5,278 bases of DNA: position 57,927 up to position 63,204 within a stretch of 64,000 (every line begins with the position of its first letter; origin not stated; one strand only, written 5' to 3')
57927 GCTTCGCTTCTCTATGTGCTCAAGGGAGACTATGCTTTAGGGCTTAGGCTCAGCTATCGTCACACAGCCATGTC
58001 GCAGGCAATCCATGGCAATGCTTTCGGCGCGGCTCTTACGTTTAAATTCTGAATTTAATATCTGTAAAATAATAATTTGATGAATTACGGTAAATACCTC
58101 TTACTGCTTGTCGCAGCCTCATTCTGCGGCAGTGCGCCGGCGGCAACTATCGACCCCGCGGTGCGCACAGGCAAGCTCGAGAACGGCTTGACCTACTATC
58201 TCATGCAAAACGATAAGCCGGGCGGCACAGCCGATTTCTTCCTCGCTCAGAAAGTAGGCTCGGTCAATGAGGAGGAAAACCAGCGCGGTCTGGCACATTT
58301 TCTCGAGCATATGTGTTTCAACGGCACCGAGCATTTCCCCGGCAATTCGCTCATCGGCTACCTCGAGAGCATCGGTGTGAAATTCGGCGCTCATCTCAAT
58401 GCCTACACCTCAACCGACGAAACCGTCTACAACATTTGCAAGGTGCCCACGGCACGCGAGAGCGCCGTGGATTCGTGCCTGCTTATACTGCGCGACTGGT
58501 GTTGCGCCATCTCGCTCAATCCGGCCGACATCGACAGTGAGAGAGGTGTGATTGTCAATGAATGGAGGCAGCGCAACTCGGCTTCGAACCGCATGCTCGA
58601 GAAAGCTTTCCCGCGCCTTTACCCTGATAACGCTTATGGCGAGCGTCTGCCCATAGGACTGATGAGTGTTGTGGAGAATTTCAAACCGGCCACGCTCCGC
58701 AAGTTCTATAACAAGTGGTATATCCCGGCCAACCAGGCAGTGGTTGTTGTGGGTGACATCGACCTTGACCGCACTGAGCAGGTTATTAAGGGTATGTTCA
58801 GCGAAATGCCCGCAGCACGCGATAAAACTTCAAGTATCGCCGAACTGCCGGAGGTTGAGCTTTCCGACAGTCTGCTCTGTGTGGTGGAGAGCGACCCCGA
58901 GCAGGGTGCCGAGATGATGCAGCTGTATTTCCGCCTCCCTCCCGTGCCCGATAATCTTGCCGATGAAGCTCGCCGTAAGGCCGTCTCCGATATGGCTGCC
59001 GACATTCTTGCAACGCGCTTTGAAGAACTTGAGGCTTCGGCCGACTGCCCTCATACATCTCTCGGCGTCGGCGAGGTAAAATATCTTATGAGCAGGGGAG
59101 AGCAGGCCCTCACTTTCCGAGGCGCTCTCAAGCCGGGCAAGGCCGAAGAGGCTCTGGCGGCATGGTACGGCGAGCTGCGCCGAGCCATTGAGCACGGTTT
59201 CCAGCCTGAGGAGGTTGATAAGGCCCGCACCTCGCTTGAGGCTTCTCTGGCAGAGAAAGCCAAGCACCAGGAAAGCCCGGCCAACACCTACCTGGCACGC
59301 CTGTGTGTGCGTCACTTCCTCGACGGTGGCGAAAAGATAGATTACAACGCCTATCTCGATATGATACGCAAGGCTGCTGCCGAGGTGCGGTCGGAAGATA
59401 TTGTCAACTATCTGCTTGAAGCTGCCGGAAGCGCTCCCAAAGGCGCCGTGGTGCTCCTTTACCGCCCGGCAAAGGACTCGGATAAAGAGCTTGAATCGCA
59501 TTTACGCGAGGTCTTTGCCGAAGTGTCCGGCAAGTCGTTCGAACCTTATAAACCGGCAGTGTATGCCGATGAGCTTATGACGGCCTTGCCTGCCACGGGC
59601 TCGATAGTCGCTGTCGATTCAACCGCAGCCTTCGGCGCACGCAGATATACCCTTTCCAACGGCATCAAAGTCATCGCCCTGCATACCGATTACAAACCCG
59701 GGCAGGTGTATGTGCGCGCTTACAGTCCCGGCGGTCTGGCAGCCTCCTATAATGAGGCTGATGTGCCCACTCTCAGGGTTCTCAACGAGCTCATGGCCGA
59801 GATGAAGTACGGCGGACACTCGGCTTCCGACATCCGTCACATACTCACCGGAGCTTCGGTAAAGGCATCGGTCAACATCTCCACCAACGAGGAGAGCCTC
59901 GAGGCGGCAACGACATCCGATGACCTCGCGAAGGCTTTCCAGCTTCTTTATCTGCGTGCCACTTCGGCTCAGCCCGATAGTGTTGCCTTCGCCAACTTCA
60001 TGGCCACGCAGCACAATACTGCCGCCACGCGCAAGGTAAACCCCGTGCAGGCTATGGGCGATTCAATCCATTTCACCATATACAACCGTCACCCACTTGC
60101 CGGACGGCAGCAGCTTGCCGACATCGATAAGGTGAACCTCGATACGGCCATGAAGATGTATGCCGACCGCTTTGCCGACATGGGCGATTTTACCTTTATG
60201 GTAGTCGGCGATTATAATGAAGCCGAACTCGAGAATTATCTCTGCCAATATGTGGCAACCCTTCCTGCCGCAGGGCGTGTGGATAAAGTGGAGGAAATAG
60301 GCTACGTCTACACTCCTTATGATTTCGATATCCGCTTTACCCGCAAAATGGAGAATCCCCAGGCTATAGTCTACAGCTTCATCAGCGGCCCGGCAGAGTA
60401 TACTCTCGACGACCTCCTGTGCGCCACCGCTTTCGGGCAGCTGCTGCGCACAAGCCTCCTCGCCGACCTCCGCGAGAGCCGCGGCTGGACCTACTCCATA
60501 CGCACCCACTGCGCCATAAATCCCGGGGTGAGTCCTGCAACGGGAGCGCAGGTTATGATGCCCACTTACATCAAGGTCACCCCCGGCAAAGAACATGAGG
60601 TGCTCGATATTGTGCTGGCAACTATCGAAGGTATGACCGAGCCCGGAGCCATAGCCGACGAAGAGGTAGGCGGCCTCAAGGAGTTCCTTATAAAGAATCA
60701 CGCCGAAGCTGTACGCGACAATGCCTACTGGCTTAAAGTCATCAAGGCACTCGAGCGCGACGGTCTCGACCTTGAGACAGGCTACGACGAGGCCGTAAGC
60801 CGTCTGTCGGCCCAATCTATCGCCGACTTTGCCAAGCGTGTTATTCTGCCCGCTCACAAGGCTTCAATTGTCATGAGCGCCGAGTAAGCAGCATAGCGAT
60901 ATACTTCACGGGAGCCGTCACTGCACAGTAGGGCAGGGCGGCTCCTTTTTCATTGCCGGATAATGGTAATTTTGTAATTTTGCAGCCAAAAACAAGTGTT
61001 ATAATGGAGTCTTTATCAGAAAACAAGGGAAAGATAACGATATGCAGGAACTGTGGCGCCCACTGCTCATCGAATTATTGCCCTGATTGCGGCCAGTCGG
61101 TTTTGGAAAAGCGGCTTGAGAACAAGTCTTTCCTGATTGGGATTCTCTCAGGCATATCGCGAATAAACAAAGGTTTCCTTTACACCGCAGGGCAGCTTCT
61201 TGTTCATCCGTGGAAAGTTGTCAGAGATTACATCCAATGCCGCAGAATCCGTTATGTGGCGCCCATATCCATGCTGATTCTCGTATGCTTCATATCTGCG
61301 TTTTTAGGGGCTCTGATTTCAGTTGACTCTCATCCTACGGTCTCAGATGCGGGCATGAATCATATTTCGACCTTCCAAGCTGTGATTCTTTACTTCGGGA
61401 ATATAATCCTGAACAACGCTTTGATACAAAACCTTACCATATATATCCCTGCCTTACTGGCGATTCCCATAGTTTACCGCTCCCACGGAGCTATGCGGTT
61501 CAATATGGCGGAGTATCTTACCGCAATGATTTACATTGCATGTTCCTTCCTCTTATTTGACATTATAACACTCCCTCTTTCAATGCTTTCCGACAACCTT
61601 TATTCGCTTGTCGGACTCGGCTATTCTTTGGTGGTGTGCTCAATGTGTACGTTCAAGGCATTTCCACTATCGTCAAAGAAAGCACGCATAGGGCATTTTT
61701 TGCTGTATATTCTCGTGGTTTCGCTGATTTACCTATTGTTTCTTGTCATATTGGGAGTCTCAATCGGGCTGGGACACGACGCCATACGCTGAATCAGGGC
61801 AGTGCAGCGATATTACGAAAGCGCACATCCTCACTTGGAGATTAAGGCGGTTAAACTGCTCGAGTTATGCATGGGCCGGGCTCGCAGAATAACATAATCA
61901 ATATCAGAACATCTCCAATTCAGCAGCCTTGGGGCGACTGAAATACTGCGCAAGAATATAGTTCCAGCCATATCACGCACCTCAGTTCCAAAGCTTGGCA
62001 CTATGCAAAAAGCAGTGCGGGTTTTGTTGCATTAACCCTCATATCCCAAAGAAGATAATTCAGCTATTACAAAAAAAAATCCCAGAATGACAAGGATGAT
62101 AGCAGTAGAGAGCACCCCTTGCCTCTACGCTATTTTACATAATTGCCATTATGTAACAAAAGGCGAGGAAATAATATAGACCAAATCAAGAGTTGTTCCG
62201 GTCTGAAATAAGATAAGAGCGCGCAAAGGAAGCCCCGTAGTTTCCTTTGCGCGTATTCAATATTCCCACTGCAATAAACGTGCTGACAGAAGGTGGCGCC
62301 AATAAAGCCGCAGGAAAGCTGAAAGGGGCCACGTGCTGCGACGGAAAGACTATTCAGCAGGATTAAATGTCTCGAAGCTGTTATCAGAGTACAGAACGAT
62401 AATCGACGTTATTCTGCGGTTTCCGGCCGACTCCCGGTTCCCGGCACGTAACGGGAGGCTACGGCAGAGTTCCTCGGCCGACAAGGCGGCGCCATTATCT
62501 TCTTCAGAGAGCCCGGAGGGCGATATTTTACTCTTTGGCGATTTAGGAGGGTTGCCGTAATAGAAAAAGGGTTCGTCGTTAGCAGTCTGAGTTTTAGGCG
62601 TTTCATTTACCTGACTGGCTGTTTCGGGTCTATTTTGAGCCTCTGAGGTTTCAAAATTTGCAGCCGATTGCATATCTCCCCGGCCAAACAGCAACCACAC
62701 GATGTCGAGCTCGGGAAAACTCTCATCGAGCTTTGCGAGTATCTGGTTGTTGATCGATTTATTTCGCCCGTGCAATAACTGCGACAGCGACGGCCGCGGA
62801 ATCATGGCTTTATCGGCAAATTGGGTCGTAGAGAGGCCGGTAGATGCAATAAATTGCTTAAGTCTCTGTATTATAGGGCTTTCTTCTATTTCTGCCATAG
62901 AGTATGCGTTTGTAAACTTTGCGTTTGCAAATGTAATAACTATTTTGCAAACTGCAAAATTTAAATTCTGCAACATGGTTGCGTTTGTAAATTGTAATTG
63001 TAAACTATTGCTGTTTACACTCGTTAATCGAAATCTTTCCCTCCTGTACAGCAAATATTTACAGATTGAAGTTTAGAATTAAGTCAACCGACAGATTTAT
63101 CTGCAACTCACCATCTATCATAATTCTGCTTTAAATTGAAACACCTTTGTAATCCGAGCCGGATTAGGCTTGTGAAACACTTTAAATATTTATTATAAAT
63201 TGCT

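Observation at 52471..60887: Non-SusCD TonB-receptor cluster ending in a PqqL/FusC-sized M16 protease: candidate four-component protease-associated import system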

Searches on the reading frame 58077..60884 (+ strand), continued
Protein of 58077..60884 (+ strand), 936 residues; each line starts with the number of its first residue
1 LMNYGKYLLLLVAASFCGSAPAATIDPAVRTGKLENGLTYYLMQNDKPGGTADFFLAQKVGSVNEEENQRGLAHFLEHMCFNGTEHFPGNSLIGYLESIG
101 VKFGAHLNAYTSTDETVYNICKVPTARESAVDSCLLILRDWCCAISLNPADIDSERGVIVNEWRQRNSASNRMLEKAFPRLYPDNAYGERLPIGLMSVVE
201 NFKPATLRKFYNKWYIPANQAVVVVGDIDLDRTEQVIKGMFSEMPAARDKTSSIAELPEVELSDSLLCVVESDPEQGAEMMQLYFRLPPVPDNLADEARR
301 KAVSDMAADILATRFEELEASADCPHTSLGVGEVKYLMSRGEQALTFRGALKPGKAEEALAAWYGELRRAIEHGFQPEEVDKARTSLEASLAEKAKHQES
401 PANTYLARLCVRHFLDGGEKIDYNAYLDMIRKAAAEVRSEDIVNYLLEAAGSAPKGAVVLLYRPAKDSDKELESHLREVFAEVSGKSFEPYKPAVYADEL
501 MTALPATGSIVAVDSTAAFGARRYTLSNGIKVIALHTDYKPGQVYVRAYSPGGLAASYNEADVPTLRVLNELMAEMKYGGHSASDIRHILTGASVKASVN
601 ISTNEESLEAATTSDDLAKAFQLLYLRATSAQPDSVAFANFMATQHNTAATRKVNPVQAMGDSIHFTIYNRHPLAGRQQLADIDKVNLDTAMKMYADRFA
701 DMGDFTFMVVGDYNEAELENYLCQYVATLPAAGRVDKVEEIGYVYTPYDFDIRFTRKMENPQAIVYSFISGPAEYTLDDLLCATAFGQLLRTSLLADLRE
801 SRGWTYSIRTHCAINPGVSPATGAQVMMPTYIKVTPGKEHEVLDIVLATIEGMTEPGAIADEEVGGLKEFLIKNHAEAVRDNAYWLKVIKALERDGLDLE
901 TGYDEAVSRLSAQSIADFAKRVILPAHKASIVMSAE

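Call 50: find_encoding_contigs(protein=P0182, flank=8000, max_places=2)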
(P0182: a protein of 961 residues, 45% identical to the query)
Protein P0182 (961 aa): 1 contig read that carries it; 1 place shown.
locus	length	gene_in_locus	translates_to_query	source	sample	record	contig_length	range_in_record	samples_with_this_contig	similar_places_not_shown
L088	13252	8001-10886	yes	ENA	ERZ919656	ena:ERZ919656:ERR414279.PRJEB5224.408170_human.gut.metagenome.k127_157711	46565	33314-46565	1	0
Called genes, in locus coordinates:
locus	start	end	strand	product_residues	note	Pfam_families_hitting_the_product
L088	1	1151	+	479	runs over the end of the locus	PF01098:FTSW_RODA_SPOVE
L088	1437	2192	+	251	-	PF00196:GerE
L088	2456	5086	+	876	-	PF07715:Plug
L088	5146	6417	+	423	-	PF16215:DUF4876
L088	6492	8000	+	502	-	PF21012:DUF6850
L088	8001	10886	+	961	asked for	PF00675:Peptidase_M16, PF05193:Peptidase_M16_C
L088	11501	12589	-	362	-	PF00535:Glycos_transf_2, PF10111:Glyco_tranf_2_2, PF13641:Glyco_tranf_2_3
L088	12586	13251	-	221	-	?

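Call 89: list_cluster_members(proteins=[P0066, P0001, P0186])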
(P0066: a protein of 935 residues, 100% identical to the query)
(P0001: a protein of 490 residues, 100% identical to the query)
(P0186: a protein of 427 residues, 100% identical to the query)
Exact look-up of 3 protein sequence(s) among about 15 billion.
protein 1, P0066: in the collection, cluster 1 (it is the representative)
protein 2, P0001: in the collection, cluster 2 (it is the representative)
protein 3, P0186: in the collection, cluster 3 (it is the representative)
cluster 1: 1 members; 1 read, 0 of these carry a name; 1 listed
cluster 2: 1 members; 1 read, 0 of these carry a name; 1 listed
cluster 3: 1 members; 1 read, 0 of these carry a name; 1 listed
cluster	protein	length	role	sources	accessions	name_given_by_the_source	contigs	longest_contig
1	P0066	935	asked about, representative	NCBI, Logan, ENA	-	-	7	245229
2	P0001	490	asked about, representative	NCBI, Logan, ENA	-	-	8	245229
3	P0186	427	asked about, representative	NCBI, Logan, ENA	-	-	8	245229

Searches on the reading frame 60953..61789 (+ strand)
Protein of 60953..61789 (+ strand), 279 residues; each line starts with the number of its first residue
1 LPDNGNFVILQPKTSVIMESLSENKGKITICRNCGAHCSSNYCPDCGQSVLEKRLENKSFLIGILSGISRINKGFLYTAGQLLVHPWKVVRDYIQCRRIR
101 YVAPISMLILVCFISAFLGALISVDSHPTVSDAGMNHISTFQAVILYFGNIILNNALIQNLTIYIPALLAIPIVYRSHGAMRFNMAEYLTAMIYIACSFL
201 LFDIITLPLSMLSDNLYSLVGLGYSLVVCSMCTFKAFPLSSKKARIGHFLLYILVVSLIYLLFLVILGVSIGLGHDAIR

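Call 8: search_protein_families(library=pfam, max_evalue=0.01, proteins=[window:60953-61789:+])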
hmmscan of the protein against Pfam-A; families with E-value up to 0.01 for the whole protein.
window:60953-61789:+ (279 aa): 1 family
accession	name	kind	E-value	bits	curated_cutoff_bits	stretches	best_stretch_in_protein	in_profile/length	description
PF12412.13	DUF3667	-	8.5e-11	41.7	27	1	73-115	2-44/45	Protein of unknown function (DUF3667)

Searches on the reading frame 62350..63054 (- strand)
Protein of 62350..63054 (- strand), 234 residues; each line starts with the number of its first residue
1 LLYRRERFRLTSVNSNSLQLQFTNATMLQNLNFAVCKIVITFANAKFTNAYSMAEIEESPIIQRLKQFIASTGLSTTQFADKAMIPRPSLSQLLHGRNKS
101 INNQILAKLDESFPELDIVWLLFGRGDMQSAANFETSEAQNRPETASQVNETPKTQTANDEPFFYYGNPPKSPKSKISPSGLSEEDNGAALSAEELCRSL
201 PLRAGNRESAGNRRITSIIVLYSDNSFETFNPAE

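Call 39: search_protein_families(library=pfam, max_evalue=0.01, proteins=[window:62350-63054:-])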
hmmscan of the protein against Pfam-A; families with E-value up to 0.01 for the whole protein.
window:62350-63054:- (234 aa): 1 family
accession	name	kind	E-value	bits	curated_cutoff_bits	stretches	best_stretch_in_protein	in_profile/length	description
PF13443.12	HTH_26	-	0.0089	16.7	22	0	64-109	1-46/63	Cro/C1-type HTH DNA-binding domain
